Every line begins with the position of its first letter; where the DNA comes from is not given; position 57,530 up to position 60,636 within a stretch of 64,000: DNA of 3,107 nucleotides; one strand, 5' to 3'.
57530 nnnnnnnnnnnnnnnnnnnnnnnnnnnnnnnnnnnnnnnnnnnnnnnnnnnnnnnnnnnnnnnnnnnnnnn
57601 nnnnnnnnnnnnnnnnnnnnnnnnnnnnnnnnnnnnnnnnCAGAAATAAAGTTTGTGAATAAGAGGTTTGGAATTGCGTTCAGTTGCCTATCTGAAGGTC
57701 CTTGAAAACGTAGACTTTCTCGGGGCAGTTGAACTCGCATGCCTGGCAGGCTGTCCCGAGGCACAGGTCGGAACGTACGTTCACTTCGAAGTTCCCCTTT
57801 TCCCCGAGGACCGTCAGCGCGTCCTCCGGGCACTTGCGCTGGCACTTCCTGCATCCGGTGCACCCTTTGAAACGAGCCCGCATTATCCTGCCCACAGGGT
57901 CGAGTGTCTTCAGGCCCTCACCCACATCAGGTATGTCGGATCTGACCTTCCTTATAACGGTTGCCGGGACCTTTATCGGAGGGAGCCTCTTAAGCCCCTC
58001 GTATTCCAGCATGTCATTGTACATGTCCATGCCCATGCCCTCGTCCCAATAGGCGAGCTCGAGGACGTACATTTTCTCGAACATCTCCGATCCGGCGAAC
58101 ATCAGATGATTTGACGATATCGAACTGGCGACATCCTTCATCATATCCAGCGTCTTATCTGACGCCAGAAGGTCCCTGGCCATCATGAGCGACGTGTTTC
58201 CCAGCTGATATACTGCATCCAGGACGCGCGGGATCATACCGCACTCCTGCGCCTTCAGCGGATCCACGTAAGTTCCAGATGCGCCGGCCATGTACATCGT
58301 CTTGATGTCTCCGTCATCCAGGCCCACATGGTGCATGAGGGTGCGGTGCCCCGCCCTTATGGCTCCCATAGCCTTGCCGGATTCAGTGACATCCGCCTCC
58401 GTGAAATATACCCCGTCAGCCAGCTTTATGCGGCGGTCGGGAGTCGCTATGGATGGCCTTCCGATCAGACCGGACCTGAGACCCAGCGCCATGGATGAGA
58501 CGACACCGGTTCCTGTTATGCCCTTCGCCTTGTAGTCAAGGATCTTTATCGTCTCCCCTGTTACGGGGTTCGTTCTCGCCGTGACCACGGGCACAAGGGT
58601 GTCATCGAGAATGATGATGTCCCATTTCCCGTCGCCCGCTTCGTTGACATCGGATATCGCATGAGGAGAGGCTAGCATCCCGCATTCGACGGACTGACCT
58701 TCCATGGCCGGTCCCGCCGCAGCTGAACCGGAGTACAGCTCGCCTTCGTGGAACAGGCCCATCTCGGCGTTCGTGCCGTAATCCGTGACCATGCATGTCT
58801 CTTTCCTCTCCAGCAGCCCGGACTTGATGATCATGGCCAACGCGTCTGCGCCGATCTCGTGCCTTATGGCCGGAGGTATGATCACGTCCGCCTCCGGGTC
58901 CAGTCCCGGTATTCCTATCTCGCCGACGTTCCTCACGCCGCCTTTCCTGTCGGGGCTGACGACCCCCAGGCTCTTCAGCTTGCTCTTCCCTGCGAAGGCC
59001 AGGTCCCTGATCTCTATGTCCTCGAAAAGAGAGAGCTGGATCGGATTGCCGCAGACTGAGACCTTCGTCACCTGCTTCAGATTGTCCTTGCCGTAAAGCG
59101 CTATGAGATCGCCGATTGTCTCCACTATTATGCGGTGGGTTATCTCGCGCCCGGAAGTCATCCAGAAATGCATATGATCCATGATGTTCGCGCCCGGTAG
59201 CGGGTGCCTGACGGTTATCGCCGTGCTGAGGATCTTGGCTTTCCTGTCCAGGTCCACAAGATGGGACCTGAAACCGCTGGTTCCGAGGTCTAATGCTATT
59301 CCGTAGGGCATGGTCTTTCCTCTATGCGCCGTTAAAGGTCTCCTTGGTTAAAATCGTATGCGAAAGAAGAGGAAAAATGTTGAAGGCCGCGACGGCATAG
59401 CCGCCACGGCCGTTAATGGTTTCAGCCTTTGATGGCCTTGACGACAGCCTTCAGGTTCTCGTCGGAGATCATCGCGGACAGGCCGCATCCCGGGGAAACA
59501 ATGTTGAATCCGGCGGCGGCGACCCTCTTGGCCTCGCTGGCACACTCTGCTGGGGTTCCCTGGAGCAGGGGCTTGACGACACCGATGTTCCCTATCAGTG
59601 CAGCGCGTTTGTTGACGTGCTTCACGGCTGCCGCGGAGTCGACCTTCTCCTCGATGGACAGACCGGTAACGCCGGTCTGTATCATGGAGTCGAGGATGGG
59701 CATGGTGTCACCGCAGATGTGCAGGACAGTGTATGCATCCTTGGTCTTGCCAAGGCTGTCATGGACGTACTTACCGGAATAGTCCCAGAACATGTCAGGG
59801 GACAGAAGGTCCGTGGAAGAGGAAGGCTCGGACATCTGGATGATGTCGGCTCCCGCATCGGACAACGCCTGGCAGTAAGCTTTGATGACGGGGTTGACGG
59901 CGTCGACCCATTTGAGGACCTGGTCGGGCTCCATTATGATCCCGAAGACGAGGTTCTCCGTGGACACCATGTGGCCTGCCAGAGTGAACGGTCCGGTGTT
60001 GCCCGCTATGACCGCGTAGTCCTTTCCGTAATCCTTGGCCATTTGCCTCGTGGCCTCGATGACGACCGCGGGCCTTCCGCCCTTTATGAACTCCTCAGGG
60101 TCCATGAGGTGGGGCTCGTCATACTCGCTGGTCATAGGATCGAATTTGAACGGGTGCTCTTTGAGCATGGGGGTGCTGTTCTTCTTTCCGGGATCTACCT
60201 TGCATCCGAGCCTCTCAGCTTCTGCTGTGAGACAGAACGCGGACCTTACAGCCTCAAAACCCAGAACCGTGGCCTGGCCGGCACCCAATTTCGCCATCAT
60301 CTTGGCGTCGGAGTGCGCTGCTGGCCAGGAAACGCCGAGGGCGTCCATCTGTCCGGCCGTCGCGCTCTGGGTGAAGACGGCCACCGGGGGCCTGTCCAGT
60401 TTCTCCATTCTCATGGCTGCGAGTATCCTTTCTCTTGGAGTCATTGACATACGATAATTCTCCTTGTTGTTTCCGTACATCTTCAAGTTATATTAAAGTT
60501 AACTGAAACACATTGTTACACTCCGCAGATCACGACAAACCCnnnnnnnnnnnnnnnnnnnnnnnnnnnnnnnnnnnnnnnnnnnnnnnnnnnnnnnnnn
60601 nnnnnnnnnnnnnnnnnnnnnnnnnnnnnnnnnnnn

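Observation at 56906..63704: Corrinoid protein / HyuA-like ATPase / MT2 / RamA / DUF169 block with no substrate (MT1) methyltransferase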

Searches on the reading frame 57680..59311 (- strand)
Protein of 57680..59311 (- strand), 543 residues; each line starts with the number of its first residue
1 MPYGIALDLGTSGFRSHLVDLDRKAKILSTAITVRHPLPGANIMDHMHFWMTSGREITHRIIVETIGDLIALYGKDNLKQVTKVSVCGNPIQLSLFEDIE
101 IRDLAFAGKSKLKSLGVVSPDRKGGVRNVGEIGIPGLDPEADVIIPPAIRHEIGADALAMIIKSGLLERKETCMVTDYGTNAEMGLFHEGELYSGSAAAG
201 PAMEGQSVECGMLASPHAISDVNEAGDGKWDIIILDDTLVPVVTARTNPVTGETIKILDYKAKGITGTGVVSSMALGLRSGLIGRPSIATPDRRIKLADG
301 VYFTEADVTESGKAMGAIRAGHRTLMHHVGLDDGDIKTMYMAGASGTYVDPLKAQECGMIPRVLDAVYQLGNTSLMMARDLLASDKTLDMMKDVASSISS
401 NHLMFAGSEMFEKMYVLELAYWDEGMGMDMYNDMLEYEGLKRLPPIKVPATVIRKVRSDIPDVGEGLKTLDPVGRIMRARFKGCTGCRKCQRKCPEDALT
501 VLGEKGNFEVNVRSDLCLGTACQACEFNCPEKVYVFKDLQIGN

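Call 5: search_protein_families(library=pfam, proteins=[window:57680-59311:-], max_evalue=0.01)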
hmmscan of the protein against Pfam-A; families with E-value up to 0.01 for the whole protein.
window:57680-59311:- (543 aa): 11 families
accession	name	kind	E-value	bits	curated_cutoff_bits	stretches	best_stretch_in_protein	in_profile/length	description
PF14574.11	RACo_C_ter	-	6.9e-65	219.1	27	1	171-427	1-255/261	C-terminal domain of RACo the ASKHA domain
PF17651.6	Raco_middle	-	9.5e-12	45.3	26.8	1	3-166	1-160/163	RACo middle region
PF12838.12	Fer4_7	-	6.4e-07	30.2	27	1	484-532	2-51/52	4Fe-4S dicluster domain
PF13183.11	Fer4_8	-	4.3e-05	24.4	27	1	472-497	46-67/68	4Fe-4S dicluster domain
PF13237.11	Fer4_10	-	5.8e-05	23.4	25.5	1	479-530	4-53/53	4Fe-4S dicluster domain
PF13534.11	Fer4_17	-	9.1e-05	23.4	22.2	0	479-497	41-59/61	4Fe-4S dicluster domain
PF13187.11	Fer4_9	-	9.4e-05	22.8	27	1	484-532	2-50/52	4Fe-4S dicluster domain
PF14697.11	Fer4_21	-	0.00014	22.3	35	1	483-530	7-52/59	4Fe-4S dicluster domain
PF12837.12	Fer4_6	-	0.0016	18.7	25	0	484-499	9-24/24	4Fe-4S binding domain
PF00037.32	Fer4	-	0.0026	18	21.1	1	484-500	8-24/24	4Fe-4S binding domain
PF13484.11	Fer4_16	-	0.0092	17.2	30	0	484-500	2-18/66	4Fe-4S double cluster binding domain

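Call 6: search_protein_families(library=ncbifam, proteins=[window:57680-59311:-], max_evalue=0.01)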
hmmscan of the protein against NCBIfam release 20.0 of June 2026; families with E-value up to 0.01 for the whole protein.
window:57680-59311:- (543 aa): 19 families
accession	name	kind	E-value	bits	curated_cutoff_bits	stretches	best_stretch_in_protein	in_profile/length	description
TIGR04270.1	Rama_corrin_act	subfamily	4.1e-210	698.7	500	1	3-540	1-533/534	methylamine methyltransferase corrinoid protein reductive activase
NF040756.1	corr_regen_AcsV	exception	3.7e-29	101.6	800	1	3-402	210-606/632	corrinoid activation/regeneration protein AcsV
TIGR01944.1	rnfB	subfamily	4.2e-05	23.2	68.7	1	482-532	113-158/190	RnfABCDGE type electron transport complex subunit B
NF041836.1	rnfB_Methano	equivalog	6.7e-05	22.4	445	1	482-533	216-261/265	Rnf electron transport complex subunit RnfB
NF005505.0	PRK07118.1-4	equivalog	7.3e-05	22.4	378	1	482-533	216-261/265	Fe-S cluster domain-containing protein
NF043039.1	HgcAB_like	equivalog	0.00012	21.8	285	1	482-532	300-347/350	HgcAB-like fusion protein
NF040864.1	HgcB_ferredoxin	equivalog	0.00023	20.9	99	1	482-532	14-59/93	mercury methylation ferredoxin HgcB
NF038196.1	ferrodoxin_EFR1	subfamily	0.00037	20.6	75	1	482-537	184-232/242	EFR1 family ferrodoxin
TIGR04395.1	cutC_activ_rSAM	equivalog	0.0012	18.2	360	1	479-505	83-109/309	choline TMA-lyase-activating enzyme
NF005503.0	PRK07118.1-2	equivalog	0.0012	18.1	252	1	482-534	212-263/292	RnfABCDGE type electron transport complex subunit B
NF042909.1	FMH_DH_FwdF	exception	0.0012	18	375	1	483-535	226-275/336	tungsten-dependent formylmethanofuran dehydrogenase subunit FwdF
NF006446.0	PRK08764.1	equivalog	0.0014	18.5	220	1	468-531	75-130/139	Rnf electron transport complex subunit RnfB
TIGR00314.1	cdhA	equivalog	0.0016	16.4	781.3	1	447-535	365-455/784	CO dehydrogenase/acetyl-CoA synthase complex subunit alpha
NF045874.1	Vhu_polyferre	exception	0.0031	16.3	600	1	465-533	13-75/381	F420-non-reducing hydrogenase associated-polyferredoxin VhuB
TIGR03048.1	PS_I_psaC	equivalog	0.0037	17.4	130.65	1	481-532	7-60/80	photosystem I iron-sulfur center protein PsaC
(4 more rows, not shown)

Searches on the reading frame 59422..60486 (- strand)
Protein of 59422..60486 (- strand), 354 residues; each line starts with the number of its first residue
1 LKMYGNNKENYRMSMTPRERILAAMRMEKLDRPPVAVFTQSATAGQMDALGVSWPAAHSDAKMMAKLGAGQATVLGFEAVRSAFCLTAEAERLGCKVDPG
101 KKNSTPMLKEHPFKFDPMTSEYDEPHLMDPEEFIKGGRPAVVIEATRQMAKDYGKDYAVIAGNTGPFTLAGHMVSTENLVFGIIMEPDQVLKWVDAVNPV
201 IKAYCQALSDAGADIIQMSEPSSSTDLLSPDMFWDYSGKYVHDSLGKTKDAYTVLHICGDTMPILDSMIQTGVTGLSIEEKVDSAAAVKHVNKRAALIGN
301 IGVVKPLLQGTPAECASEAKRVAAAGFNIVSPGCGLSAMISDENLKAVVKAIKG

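Call 5: search_protein_families(library=pfam, proteins=[window:59422-60486:-], max_evalue=0.01)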
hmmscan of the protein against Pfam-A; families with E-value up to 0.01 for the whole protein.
window:59422-60486:- (354 aa): 2 families
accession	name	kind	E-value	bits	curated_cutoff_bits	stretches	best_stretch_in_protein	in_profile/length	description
PF01208.23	URO-D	-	1.4e-63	215.5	23.9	1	16-353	1-344/346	Uroporphyrinogen decarboxylase (URO-D)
PF01717.24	Meth_synt_2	-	0.00033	20.5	21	1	198-349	153-316/324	Cobalamin-independent synthase, Catalytic domain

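Call 6: search_protein_families(library=ncbifam, proteins=[window:59422-60486:-], max_evalue=0.01)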
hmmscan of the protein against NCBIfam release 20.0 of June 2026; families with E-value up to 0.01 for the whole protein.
window:59422-60486:- (354 aa): 7 families
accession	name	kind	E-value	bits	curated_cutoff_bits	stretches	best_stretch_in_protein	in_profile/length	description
NF004889.0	PRK06252.1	subfamily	5.5e-92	308.4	244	1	14-353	3-334/340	methylcobalamin:coenzyme M methyltransferase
TIGR01463.1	mtaA_cmuA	subfamily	1.4e-91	307.3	235.4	1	14-353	2-336/340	MtaA/CmuA family methyltransferase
NF040654.1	MtaA_Meth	equivalog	4.1e-90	302.1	400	1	15-351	1-331/337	methylcobamide:CoM methyltransferase MtaA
NF041608.1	methylcob_mtaseMtbA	equivalog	4.1e-69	233.3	600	1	15-353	4-335/339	methylcobamide:CoM methyltransferase MtbA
TIGR01464.1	hemE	equivalog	4.8e-14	52.1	302.95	1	139-353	114-337/338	uroporphyrinogen decarboxylase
NF002119.0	PRK00957.1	equivalog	1.3e-05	24.6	258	1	198-304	143-245/306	methionine synthase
NF003317.0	PRK04326.1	equivalog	0.00076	18.7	406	1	151-294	122-252/340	methionine synthase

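Call 95: search_solved_structures(query=window:59422-60486:-, max_evalue=0.00001, show_alignments=1)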
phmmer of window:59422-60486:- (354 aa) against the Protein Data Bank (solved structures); distinct sequences matched with E-value up to 0.00001: 1.
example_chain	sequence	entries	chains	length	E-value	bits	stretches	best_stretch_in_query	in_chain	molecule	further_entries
4ay7_A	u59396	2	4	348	7.2e-62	212.6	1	15-351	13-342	METHYLCOBALAMIN: COENZYME M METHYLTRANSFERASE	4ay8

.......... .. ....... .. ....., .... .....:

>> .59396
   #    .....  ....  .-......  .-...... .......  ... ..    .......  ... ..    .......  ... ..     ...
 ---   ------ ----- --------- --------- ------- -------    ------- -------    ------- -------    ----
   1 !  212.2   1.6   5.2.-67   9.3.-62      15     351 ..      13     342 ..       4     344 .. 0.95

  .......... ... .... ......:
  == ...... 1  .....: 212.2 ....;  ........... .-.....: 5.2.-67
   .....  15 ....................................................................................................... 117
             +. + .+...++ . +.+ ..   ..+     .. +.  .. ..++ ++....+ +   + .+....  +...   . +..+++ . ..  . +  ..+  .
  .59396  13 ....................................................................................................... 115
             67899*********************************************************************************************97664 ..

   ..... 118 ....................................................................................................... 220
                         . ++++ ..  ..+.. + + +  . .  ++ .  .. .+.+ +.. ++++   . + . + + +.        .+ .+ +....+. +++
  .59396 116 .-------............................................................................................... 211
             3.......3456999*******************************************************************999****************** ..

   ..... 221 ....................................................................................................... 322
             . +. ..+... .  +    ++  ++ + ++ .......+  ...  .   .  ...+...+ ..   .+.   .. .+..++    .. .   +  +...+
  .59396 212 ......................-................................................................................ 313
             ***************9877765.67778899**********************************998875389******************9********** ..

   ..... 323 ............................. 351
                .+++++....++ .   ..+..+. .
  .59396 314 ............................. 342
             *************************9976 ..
